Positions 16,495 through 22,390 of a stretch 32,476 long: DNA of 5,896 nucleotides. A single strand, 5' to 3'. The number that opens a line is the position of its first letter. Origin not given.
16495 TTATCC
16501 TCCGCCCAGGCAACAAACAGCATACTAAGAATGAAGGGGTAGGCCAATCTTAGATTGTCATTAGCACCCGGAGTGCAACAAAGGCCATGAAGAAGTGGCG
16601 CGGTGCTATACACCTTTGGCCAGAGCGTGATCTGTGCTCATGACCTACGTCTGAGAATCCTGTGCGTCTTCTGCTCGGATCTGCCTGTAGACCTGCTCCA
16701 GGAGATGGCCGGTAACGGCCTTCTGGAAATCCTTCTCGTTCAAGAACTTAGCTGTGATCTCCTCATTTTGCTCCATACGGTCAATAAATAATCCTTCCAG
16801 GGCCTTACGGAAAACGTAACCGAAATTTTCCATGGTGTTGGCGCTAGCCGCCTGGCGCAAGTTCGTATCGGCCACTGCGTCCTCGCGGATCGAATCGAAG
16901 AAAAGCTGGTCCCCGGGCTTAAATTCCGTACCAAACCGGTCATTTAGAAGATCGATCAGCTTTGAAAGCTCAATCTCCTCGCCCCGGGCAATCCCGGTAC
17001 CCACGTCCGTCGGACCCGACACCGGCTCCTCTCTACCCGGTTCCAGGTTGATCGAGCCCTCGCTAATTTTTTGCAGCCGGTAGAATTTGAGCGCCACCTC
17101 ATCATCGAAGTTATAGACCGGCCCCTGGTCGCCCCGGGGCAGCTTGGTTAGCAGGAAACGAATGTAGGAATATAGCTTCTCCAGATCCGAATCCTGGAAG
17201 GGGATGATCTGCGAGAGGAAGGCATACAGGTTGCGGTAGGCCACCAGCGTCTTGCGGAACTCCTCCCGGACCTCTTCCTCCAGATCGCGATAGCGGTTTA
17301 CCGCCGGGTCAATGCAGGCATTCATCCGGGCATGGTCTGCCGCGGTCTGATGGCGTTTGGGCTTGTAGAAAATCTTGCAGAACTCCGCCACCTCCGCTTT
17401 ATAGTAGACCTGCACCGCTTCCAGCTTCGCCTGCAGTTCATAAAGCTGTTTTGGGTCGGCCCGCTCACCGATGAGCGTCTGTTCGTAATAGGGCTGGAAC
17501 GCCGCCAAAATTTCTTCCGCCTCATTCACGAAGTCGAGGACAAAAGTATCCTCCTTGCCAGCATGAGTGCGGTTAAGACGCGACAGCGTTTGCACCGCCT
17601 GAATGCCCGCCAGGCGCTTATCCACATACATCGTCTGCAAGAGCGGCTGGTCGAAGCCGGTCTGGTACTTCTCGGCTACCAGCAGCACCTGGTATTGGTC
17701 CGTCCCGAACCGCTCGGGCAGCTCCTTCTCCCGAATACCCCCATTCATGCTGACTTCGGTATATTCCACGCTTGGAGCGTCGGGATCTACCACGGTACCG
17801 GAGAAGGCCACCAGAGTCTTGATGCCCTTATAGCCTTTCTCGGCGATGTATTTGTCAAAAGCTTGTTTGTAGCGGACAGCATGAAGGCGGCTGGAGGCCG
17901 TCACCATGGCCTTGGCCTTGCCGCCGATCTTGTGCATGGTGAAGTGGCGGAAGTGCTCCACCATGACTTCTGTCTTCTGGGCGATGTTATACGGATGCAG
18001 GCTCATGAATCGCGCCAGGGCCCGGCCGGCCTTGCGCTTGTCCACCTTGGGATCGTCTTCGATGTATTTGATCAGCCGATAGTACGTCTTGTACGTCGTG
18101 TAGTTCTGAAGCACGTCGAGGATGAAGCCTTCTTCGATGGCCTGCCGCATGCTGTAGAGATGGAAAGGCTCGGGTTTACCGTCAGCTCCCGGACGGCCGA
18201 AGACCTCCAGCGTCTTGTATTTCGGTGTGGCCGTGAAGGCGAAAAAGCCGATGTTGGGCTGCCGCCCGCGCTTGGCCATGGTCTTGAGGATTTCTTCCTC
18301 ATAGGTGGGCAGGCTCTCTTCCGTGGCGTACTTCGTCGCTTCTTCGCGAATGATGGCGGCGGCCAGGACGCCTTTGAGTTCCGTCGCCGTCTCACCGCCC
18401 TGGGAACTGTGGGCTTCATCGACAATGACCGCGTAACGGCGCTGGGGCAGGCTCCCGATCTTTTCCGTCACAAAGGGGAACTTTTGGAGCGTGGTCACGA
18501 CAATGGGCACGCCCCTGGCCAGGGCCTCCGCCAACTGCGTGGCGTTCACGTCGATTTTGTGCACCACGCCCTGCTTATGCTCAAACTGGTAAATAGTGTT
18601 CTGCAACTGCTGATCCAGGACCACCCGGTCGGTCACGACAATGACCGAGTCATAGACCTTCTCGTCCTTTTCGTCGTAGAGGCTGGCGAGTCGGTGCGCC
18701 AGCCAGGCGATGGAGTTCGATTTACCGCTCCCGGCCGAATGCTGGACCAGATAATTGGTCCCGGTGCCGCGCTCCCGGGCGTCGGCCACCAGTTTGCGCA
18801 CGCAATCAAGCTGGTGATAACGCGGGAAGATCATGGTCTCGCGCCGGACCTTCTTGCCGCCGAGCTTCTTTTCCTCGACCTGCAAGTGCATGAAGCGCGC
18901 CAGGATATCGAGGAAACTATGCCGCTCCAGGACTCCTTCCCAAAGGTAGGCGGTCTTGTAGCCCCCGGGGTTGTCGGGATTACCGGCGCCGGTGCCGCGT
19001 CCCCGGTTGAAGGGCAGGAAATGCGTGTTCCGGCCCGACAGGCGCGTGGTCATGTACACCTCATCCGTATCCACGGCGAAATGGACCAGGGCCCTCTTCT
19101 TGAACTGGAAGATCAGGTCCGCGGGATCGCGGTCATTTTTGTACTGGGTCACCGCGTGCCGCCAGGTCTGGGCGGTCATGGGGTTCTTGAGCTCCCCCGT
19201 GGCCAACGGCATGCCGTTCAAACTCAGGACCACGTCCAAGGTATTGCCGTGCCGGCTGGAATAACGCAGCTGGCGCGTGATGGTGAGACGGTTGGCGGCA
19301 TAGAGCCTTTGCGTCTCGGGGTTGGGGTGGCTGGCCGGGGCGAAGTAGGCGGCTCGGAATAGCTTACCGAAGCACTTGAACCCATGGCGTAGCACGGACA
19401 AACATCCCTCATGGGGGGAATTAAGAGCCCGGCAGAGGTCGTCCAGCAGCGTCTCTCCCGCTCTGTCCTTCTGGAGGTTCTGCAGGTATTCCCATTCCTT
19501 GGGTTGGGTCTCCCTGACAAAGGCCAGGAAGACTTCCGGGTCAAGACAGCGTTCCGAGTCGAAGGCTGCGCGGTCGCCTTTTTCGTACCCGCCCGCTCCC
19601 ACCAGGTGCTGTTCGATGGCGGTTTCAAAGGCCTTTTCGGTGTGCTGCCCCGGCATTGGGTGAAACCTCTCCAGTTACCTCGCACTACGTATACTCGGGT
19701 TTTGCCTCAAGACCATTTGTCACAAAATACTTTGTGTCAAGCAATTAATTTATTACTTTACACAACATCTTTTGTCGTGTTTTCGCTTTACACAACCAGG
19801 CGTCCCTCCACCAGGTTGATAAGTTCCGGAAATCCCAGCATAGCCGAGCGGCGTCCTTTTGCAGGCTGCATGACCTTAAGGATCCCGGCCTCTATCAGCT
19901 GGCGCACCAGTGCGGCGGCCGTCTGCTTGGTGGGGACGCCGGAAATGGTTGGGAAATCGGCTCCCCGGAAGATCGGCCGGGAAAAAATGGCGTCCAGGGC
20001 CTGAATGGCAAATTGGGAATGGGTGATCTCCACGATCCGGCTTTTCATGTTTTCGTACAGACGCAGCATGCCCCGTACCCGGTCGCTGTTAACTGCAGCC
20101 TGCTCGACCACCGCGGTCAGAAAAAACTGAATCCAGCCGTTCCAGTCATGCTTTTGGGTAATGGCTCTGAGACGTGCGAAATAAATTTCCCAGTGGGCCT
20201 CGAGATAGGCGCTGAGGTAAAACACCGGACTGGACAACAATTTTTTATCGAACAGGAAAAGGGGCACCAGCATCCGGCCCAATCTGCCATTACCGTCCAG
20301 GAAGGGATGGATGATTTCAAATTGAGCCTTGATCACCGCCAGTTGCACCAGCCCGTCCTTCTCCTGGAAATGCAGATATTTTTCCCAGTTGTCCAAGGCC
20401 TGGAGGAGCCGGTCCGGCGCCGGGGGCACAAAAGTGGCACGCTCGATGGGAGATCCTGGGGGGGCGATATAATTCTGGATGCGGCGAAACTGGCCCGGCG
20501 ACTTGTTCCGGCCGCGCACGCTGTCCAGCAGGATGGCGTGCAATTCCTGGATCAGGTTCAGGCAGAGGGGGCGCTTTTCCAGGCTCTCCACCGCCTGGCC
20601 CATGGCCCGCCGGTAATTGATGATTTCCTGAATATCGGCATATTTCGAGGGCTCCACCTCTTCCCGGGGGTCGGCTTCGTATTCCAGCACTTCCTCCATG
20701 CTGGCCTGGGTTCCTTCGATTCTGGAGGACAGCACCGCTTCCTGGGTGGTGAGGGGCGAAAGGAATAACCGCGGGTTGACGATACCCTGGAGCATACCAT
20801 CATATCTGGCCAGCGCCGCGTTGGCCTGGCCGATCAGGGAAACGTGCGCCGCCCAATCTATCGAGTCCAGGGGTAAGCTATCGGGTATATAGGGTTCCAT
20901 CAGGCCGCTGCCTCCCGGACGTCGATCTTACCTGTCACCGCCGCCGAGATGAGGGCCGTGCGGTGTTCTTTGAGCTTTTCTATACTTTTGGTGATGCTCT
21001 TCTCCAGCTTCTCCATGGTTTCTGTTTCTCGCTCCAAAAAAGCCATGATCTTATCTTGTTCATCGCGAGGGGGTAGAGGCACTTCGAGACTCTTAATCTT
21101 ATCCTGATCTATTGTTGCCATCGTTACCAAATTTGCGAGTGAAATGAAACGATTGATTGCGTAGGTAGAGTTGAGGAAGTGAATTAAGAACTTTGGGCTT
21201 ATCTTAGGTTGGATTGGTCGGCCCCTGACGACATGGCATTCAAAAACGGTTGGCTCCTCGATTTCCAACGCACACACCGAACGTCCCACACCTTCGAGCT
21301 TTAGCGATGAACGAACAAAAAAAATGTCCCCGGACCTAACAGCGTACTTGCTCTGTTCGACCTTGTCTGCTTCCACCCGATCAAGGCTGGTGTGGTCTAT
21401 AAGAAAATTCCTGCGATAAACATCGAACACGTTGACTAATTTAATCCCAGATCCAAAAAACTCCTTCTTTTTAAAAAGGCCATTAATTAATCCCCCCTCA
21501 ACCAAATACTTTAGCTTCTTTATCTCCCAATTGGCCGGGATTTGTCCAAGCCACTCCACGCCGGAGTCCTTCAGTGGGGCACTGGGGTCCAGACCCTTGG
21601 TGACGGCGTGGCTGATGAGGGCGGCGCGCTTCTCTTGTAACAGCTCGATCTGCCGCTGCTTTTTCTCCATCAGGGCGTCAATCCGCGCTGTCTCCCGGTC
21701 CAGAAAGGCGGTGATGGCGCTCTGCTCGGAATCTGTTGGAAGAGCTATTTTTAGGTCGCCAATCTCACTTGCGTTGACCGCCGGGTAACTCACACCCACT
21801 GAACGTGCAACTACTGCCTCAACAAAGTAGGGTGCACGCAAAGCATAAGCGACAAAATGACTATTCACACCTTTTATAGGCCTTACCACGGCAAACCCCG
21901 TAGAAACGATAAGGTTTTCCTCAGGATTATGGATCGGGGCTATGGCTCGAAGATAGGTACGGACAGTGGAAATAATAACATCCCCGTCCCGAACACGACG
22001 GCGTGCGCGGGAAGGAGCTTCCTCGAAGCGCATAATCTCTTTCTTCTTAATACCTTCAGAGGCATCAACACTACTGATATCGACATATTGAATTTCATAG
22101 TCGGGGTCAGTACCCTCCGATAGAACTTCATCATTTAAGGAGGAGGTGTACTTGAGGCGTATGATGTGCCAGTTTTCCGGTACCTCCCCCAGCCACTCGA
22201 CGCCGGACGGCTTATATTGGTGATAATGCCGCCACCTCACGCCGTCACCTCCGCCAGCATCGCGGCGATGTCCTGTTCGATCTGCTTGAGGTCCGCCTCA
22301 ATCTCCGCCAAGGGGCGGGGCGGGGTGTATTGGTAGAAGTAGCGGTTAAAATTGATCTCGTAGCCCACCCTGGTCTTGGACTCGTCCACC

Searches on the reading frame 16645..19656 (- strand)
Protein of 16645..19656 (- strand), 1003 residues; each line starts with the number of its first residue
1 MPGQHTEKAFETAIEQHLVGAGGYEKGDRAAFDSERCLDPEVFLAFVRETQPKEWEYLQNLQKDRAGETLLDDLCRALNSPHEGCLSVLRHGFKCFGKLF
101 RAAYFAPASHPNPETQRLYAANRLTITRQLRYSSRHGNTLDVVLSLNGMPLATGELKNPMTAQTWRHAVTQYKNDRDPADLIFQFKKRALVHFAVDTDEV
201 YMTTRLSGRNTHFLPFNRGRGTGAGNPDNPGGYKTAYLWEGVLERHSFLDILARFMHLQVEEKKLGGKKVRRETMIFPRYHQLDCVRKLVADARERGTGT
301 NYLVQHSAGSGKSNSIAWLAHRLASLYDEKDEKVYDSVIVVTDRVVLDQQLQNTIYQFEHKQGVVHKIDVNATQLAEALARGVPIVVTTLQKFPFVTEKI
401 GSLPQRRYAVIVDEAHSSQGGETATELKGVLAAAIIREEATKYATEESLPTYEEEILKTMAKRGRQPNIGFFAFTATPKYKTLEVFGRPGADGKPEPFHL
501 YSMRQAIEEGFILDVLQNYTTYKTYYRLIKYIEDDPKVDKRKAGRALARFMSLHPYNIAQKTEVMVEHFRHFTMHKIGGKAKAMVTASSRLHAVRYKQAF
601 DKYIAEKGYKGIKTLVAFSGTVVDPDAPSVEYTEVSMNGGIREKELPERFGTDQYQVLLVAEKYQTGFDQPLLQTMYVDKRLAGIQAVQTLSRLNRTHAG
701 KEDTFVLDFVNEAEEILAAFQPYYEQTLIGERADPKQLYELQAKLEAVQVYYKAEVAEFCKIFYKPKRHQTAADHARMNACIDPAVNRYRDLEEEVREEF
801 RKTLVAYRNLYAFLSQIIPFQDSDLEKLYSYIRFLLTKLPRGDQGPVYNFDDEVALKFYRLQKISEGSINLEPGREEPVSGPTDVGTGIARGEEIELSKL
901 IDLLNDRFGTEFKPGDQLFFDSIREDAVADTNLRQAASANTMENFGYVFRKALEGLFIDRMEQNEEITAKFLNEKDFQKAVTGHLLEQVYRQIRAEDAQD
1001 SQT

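Call 14: search_protein_families(library=pfam, proteins=[window:16645-19656:-], max_evalue=0.0001)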
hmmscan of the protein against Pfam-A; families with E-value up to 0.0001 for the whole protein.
window:16645-19656:- (1003 aa): 5 families
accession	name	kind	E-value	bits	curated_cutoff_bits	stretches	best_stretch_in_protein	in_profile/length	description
PF18766.7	SWI2_SNF2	-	1.6e-25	90.5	26.7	1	281-519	1-192/221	SWI2/SNF2 ATPase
PF04313.20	HSDR_N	-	6.1e-15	56.1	25.1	1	120-210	108-197/198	Type I restriction enzyme R protein N terminus (HSDR_N)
PF04851.21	ResIII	-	5.8e-12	46.3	22.5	1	278-431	4-150/164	Type III restriction enzyme, res subunit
PF22679.2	T1R_D3-like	-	2.2e-11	44.9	27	1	649-705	92-152/158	Type I restriction enzyme subunit R domain 3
PF00270.35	DEAD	-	3.1e-08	33.9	26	1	298-479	13-161/167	DEAD/DEAH box helicase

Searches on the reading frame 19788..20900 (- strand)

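Call 14: search_protein_families(library=pfam, proteins=[window:19788-20900:-], max_evalue=0.0001)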
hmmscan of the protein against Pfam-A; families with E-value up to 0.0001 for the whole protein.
window:19788-20900:- (370 aa): 2 families
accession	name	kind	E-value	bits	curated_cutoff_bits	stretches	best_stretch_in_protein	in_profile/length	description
PF13784.11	Fic_N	-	8.8e-28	96.6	26.7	1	21-105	2-82/82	Fic/DOC family N-terminal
PF02661.23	Fic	-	1.1e-17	65.1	24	1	111-216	1-93/93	Fic/DOC family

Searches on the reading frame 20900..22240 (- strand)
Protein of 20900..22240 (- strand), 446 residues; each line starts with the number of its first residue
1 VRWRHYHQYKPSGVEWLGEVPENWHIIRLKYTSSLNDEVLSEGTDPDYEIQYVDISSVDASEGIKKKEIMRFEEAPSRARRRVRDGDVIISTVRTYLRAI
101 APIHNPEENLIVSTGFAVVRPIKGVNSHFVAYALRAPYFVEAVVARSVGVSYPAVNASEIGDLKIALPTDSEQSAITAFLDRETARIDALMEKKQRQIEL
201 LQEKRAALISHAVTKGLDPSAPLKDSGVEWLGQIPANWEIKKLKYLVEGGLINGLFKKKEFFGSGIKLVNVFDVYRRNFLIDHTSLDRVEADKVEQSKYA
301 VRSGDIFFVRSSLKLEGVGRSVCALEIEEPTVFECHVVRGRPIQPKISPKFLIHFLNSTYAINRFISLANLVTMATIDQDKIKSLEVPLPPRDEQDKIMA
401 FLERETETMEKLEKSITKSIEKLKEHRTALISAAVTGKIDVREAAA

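Call 15: search_protein_families(library=pfam, proteins=[window:20900-22240:-], max_evalue=0.0001)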
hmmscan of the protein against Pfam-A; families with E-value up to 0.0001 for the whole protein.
window:20900-22240:- (446 aa): 1 family
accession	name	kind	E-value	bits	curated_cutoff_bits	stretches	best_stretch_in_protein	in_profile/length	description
PF01420.25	Methylase_S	-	2.1e-20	74.1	22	2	236-421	2-167/168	Type I restriction modification DNA specificity domain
